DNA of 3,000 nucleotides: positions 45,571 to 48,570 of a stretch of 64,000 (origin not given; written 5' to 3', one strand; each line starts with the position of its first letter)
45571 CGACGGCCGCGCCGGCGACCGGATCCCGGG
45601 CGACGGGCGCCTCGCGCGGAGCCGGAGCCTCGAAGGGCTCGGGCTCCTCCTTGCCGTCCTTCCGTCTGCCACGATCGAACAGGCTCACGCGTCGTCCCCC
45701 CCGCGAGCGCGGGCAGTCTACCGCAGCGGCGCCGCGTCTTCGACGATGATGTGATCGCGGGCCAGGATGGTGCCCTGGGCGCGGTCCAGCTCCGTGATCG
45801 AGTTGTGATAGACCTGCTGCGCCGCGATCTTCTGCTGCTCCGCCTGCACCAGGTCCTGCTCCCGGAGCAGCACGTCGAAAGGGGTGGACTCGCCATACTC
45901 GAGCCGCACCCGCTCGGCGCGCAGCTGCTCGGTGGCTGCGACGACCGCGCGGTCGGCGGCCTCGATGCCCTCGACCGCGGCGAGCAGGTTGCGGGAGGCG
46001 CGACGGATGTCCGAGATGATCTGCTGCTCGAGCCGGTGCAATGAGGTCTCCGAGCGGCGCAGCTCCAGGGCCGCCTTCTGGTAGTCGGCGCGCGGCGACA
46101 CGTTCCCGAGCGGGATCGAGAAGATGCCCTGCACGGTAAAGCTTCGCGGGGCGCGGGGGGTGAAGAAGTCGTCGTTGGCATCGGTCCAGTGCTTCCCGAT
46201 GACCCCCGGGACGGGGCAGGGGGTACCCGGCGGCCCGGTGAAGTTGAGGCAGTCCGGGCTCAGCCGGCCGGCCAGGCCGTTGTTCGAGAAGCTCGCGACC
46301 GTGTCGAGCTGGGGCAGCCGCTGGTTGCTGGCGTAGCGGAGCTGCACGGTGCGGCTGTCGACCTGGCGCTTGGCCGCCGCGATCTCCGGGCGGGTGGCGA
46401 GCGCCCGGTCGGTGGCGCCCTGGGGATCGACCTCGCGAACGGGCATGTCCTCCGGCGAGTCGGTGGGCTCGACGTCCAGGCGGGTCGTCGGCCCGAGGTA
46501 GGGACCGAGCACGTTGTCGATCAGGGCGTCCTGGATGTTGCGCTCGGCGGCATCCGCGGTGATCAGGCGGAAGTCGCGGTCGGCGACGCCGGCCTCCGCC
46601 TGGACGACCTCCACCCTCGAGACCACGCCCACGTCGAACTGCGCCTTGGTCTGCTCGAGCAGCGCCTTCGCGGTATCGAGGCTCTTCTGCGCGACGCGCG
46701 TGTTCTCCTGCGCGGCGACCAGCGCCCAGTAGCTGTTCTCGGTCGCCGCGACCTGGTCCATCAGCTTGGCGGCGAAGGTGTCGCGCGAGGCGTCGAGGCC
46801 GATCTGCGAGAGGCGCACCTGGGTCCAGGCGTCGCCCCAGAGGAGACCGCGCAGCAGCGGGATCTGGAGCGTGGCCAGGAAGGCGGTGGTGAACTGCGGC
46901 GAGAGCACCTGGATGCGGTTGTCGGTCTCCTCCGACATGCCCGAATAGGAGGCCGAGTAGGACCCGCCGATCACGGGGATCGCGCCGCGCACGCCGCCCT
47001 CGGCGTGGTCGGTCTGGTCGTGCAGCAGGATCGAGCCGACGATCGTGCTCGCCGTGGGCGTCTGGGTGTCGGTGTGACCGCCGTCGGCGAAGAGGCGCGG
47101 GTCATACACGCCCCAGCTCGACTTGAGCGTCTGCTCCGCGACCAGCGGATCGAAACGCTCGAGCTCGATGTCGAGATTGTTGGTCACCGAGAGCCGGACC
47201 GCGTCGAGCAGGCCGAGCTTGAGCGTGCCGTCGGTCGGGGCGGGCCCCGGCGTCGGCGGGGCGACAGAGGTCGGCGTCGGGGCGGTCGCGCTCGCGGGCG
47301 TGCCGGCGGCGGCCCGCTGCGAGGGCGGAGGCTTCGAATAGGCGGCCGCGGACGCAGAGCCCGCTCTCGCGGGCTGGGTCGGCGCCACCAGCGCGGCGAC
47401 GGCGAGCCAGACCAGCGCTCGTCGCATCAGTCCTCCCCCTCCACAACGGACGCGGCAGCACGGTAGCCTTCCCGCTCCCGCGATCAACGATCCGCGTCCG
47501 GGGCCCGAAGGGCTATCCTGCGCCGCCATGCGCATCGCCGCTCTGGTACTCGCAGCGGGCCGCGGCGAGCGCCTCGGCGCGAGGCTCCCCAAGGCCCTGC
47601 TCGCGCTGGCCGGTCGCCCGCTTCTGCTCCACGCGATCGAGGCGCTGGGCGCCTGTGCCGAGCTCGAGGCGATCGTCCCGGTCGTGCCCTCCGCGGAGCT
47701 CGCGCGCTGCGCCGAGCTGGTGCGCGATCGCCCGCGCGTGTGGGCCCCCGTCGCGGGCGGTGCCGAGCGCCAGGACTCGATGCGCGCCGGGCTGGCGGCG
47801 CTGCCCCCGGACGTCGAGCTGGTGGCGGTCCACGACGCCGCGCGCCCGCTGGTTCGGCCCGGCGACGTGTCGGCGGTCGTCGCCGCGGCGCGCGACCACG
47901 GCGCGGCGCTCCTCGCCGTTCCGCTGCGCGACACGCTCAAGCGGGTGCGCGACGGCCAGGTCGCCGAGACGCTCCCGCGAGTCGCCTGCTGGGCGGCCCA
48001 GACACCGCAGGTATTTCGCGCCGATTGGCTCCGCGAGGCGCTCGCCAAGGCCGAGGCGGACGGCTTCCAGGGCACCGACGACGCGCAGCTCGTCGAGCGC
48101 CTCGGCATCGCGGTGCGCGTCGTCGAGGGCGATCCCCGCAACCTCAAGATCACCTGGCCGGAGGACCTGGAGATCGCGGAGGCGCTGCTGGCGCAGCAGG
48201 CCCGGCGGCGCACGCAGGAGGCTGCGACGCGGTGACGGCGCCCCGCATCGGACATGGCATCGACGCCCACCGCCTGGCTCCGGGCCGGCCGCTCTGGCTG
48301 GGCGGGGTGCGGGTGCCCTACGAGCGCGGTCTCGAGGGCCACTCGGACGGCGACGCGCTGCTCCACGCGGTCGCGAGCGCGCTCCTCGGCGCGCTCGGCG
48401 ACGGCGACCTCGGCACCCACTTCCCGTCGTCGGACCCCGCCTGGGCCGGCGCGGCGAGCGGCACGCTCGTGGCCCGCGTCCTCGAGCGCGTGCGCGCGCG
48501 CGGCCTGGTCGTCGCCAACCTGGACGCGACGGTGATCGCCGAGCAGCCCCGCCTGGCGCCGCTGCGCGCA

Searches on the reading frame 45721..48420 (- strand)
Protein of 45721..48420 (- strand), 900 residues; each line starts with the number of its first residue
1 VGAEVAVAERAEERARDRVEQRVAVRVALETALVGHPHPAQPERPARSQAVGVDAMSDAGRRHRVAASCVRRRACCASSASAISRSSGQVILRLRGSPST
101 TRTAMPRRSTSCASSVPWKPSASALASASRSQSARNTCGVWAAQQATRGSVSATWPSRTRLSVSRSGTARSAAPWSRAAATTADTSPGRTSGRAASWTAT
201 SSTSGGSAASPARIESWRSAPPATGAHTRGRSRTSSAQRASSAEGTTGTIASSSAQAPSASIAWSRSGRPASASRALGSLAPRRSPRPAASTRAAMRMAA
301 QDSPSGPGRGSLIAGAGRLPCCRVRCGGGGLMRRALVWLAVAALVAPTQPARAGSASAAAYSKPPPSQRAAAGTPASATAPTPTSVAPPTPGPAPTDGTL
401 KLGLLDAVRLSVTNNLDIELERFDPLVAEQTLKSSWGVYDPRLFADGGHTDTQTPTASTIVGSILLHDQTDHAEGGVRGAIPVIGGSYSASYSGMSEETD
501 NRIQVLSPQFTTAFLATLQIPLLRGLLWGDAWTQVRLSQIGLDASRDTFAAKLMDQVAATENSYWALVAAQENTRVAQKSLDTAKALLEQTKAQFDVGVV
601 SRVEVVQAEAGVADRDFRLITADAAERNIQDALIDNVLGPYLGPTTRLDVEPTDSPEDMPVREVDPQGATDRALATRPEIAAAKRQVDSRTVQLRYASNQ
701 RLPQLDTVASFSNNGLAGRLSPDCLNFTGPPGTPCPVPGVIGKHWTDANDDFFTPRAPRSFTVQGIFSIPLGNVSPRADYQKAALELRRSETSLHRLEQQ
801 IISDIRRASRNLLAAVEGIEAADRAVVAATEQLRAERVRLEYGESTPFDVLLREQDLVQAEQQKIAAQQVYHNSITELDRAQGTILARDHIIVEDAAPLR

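Call 51: search_protein_families(library=pfam, proteins=[window:45721-48420:-], max_evalue=0.00001)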
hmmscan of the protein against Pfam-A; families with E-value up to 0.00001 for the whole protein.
window:45721-48420:- (900 aa): 1 family
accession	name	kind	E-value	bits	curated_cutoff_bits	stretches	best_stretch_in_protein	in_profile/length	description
PF02321.23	OEP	-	1.2e-39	136.5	22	2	669-880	4-184/187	Outer membrane efflux protein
